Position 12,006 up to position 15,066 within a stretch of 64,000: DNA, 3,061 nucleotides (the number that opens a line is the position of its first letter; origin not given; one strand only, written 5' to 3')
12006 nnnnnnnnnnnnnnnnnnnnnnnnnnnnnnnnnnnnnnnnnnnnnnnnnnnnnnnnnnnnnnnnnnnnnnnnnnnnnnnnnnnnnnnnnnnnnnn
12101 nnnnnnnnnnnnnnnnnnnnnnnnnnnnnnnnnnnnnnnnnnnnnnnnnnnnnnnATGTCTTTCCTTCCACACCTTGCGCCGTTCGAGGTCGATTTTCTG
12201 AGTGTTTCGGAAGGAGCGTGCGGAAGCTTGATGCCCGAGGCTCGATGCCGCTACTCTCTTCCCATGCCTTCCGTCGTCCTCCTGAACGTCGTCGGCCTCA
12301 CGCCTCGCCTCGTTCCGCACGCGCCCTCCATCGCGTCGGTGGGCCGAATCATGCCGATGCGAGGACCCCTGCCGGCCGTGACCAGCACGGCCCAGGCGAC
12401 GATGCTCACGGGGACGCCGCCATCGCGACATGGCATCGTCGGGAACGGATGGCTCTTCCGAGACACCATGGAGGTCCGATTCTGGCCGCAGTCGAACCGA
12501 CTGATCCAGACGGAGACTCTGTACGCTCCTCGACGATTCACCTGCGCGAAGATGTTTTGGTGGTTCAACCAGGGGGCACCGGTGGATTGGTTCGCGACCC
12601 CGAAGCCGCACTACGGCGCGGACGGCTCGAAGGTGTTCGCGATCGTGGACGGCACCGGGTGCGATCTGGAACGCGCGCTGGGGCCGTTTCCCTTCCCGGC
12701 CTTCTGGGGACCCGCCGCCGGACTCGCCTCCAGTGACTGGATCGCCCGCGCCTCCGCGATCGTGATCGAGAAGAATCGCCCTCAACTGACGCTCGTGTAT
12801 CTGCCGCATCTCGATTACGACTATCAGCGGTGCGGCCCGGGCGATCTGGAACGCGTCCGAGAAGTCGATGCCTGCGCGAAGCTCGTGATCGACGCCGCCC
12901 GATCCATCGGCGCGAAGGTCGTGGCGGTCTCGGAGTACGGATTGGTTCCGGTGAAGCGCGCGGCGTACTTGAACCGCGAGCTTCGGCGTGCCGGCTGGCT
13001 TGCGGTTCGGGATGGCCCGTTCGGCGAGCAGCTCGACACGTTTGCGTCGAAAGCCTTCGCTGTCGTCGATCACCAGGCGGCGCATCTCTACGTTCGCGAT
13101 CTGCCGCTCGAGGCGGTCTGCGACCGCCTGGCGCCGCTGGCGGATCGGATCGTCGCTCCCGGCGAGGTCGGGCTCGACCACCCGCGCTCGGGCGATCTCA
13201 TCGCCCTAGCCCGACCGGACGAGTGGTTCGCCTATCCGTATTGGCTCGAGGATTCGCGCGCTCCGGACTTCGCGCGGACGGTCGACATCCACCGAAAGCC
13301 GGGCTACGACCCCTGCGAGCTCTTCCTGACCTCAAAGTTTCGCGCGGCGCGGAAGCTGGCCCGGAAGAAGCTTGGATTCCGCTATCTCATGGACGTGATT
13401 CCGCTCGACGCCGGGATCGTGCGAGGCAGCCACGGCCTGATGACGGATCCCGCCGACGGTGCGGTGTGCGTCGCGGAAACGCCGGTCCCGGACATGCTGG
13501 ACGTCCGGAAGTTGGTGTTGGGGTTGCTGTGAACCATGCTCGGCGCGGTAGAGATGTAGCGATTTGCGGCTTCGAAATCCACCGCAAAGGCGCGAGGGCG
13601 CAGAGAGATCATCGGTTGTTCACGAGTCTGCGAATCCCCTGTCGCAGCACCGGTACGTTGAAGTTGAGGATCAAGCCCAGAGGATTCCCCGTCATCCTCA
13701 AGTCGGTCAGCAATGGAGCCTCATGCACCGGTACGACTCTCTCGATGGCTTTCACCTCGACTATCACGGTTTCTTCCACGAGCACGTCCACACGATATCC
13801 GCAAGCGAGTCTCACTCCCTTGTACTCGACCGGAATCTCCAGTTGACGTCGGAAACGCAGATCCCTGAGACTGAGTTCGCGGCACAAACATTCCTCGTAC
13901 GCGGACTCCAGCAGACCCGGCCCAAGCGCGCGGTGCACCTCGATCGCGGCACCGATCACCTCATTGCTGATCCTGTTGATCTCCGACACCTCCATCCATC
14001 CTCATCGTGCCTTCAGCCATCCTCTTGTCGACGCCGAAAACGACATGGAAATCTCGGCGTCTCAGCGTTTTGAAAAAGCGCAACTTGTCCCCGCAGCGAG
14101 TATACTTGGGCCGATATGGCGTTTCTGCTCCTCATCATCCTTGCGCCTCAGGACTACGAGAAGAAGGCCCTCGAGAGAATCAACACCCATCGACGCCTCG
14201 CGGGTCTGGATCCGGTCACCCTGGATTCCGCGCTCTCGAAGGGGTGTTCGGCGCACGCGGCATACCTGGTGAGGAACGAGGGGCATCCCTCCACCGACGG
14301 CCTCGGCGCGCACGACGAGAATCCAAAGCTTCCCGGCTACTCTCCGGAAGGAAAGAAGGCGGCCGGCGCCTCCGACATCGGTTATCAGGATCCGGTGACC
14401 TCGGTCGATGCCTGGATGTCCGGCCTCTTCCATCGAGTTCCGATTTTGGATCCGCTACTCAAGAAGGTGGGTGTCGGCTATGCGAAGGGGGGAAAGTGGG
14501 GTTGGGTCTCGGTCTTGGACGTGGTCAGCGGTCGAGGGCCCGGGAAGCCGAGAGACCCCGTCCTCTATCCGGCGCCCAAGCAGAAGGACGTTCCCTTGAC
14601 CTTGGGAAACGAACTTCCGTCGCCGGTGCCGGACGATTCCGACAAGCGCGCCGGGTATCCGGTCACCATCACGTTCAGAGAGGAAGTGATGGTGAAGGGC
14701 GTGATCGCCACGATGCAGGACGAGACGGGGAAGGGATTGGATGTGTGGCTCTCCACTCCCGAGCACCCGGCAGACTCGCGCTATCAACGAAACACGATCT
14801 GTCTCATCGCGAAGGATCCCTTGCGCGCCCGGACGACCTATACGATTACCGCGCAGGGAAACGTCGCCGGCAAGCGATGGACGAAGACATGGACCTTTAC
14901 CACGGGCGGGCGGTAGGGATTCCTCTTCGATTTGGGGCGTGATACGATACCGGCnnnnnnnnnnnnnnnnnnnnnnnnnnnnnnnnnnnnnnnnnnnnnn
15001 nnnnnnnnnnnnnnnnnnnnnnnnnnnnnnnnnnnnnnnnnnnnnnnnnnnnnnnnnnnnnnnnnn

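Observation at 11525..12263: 740-bp low-GC divergent intergenic region with a duplicated element whose differences are mostly third-codon-position, plus a perfect-SD 29-codon mini-ORF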

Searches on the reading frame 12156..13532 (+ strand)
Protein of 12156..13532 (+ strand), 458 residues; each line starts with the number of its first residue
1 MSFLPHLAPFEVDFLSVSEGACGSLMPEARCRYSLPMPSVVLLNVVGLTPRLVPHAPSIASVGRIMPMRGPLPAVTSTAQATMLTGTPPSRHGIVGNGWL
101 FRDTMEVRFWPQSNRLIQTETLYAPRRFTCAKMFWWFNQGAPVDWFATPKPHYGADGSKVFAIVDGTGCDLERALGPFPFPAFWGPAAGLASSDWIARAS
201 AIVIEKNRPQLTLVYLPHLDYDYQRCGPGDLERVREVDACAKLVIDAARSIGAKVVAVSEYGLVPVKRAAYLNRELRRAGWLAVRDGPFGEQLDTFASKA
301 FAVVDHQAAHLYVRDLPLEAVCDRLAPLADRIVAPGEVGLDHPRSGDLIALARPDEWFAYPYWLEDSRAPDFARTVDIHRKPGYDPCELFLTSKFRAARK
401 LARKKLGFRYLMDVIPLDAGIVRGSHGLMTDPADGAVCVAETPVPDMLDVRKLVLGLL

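Call 13: search_protein_families(library=pfam, proteins=[window:12156-13532:+], max_evalue=0.01)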
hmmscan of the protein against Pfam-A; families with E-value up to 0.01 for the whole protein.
window:12156-13532:+ (458 aa): 1 family
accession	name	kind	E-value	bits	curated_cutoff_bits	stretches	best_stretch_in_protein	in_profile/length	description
PF01663.27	Phosphodiest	-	1.5e-39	137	23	1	40-385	1-342/342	Type I phosphodiesterase / nucleotide pyrophosphatase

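Call 22: find_related_loci(query=window:12156-13532:+, collection=genome_contigs, flank=3000)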
Query window:12156-13532:+ (458 aa) in genome_contigs; peptide patterns used: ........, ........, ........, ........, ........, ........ (x = any residue, [..] = any of these).
600 stretches matched a pattern (row limit reached: there are more); 590 encode a relative of the query (tblastn E <= 1e-3); the best 80 are kept; 80 distinct loci.
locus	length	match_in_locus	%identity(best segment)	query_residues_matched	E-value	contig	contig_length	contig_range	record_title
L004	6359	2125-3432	70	30-458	0e+0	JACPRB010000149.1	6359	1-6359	MAG: Planctomycetota bacterium isolate NC_groundwater_668_Ag_B-0.1um_65_30 B_1_S1_Biohub_coassembly_k141_2380735, whole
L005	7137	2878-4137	69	39-458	0e+0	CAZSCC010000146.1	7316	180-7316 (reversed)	MAG TPA_asm: uncultured Planctomycetales bacterium isolate binchicken_co165_127 genome assembly, contig: k141_371171, wh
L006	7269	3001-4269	68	37-458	0e+0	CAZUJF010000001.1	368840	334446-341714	MAG TPA_asm: uncultured Planctomycetales bacterium isolate SRP292972_co2_155 genome assembly, contig: NODE_10_length_368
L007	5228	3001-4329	63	17-458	0e+0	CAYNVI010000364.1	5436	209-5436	MAG TPA_asm: uncultured Pirellulaceae bacterium isolate binchicken_co13_436 genome assembly, contig: NODE_25987_length_5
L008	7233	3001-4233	67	37-442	2e-180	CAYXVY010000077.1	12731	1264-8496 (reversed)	MAG TPA_asm: uncultured Planctomycetales bacterium isolate binchicken_co165_413 genome assembly, contig: k141_1600637, w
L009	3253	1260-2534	61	34-458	0e+0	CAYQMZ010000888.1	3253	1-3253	MAG TPA_asm: uncultured Pirellulaceae bacterium isolate SRP268394_co1_194 genome assembly, contig: NODE_38721_length_325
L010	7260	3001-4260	64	39-458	9e-178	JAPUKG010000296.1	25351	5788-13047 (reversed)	MAG: Proteobacteria bacterium isolate KW1-S15_187 KW1-S15_187_cg296, whole genome shotgun sequence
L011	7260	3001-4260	65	40-458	5e-177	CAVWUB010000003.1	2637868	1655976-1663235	MAG: uncultured Planctomycetaceae bacterium isolate MFD03066.bin.1.8 genome assembly, contig: contig_4024, whole genome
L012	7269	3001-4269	63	37-458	9e-175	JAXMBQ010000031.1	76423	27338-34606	MAG: Pirellulales bacterium isolate STL-PLA40 C2.205.fa-31, whole genome shotgun sequence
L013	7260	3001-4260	63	36-454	4e-174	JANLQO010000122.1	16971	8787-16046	MAG: Planctomycetia bacterium isolate OTE_38_metabat_190 OTE_38_k141_559979, whole genome shotgun sequence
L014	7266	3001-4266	61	37-458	2e-173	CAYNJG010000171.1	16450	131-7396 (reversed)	MAG TPA_asm: uncultured Pirellulaceae bacterium isolate SRP114822_co2_77 genome assembly, contig: NODE_2875_length_16450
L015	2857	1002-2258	63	37-454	0e+0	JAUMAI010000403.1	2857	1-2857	MAG: Pirellula sp. isolate P_PIRE1 NODE_153046_length_2857_cov_0.945421, whole genome shotgun sequence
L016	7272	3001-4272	65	39-458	8e-173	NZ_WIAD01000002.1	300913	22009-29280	Roseimaritima sediminicola strain JC651 2_length=300913_depth=0.98x, whole genome shotgun sequence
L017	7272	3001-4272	63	37-458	3e-172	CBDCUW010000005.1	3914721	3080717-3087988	MAG: Rubripirellula sp. isolate a1daa49b-fd29-492b-8995-b18c1d2b297f genome assembly, contig: contig_5, whole genome sho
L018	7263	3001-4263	62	35-454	1e-171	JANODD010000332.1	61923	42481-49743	MAG: Planctomycetia bacterium isolate VAR_17_metabat_198 VAR_17_k141_4336034, whole genome shotgun sequence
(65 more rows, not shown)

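Call 28: find_homologous_proteins(query=window:12264-13532:+, max_evalue=1e-100)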
Query window:12264-13532:+ (422 aa): 7649 proteins with E <= 1e-100 among 8000 candidates; the best 120 are listed.
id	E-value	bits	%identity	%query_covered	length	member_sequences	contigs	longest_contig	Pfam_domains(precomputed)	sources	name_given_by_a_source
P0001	1.3e-289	979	100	100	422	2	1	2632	PF01663.28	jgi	-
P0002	6.1e-223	759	77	100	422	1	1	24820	PF01663.28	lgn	-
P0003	3.3e-214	730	78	96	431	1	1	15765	PF01663.28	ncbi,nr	ncbi:MAG: alkaline phosphatase family protein [Planctomycetes bacterium]|nr:alkaline phosphatase fam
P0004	3.7e-205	701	71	99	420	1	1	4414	PF01663.28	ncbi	-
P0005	1.7e-204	698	72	100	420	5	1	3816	PF01663.28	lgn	-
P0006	2.2e-201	688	71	100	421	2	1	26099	PF01663.28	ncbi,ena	-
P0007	1.0e-199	683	71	100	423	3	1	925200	PF01663.28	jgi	jgi:predicted AlkP superfamily pyrophosphatase or phosphodiesterase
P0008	1.6e-199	682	70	100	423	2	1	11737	PF01663.28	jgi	jgi:predicted AlkP superfamily pyrophosphatase or phosphodiesterase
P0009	7.1e-199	680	70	100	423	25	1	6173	PF01663.28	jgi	-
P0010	9.8e-199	679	71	100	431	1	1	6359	PF01663.28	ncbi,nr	ncbi:MAG: alkaline phosphatase family protein [Planctomycetes bacterium]|nr:alkaline phosphatase fam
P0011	3.0e-198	678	71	100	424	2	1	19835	PF01663.28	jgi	jgi:predicted AlkP superfamily pyrophosphatase or phosphodiesterase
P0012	3.5e-197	674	69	100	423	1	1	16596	PF01663.28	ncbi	-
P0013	3.8e-197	674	70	100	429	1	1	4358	PF01663.28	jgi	-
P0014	3.9e-197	674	69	100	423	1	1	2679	PF01663.28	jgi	-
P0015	1.2e-196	673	69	100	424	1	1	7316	PF01663.28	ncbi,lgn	-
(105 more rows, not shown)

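Call 29: find_encoding_contigs(protein=P0002, flank=4000, max_places=3)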
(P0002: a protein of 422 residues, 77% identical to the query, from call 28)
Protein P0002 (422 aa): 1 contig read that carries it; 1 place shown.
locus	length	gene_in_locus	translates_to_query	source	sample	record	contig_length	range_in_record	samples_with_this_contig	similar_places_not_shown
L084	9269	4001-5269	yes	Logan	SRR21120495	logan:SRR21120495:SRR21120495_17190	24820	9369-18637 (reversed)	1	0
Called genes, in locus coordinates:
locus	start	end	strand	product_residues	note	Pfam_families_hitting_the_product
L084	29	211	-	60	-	PF14255:Zn_ribbon_21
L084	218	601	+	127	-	-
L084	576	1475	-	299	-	PF11004:Kdo_hydroxy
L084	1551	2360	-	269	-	PF03411:Peptidase_M74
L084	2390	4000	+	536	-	PF17820:PDZ_6 (faint), PF04389:Peptidase_M28, PF01546:Peptidase_M20, PF00595:PDZ (weak), PF13180:PDZ_2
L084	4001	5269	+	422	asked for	PF01663:Phosphodiest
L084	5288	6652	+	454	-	PF01637:ATPase_2, PF03008:DUF234 (weak)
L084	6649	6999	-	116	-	-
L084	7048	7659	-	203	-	-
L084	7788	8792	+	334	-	PF01208:URO-D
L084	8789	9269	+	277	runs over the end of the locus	PF00762:Ferrochelatase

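Call 30: find_encoding_contigs(protein=P0003, flank=4000, max_places=3)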
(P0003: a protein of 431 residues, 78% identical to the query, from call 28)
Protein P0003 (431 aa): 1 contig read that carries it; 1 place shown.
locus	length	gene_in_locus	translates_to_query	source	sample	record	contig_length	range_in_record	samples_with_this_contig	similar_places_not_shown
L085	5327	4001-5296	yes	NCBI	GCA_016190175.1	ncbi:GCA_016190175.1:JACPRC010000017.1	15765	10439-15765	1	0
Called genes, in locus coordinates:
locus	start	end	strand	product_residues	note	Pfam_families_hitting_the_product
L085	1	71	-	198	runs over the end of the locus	-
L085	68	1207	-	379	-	PF02463:SMC_N, PF13175:AAA_15, PF13476:AAA_23 (weak), PF13304:AAA_21, PF13175:AAA_15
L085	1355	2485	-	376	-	PF00285:Citrate_synt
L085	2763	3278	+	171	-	PF00578:AhpC-TSA, PF08534:Redoxin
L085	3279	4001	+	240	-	PF01988:VIT1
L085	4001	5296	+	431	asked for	PF01663:Phosphodiest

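Call 31: find_encoding_contigs(protein=P0001, flank=4000, max_places=5)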
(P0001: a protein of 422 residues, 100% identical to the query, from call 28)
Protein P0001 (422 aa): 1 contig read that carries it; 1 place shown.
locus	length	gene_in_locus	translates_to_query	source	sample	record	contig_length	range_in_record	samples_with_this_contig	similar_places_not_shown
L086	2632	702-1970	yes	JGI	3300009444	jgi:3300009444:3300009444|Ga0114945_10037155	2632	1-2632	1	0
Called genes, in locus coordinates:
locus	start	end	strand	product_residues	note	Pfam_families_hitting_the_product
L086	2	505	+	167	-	?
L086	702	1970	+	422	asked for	PF01663:Phosphodiest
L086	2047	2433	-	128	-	PF13366:PDDEXK_3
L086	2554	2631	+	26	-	?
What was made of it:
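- One metagenome annotation called a gene over the frame of copy 2 (call 31).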

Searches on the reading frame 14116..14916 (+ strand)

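Call 13: search_protein_families(library=pfam, proteins=[window:14116-14916:+], max_evalue=0.01)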
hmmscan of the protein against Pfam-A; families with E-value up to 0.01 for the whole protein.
window:14116-14916:+ (266 aa): 2 families
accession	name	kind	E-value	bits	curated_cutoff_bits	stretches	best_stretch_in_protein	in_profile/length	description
PF00188.32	CAP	-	1.2e-12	49.2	21.1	1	19-129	1-109/117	Cysteine-rich secretory protein family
PF13205.12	Big_5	-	0.0019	19.3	23.6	1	181-263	23-105/105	Bacterial Ig-like domain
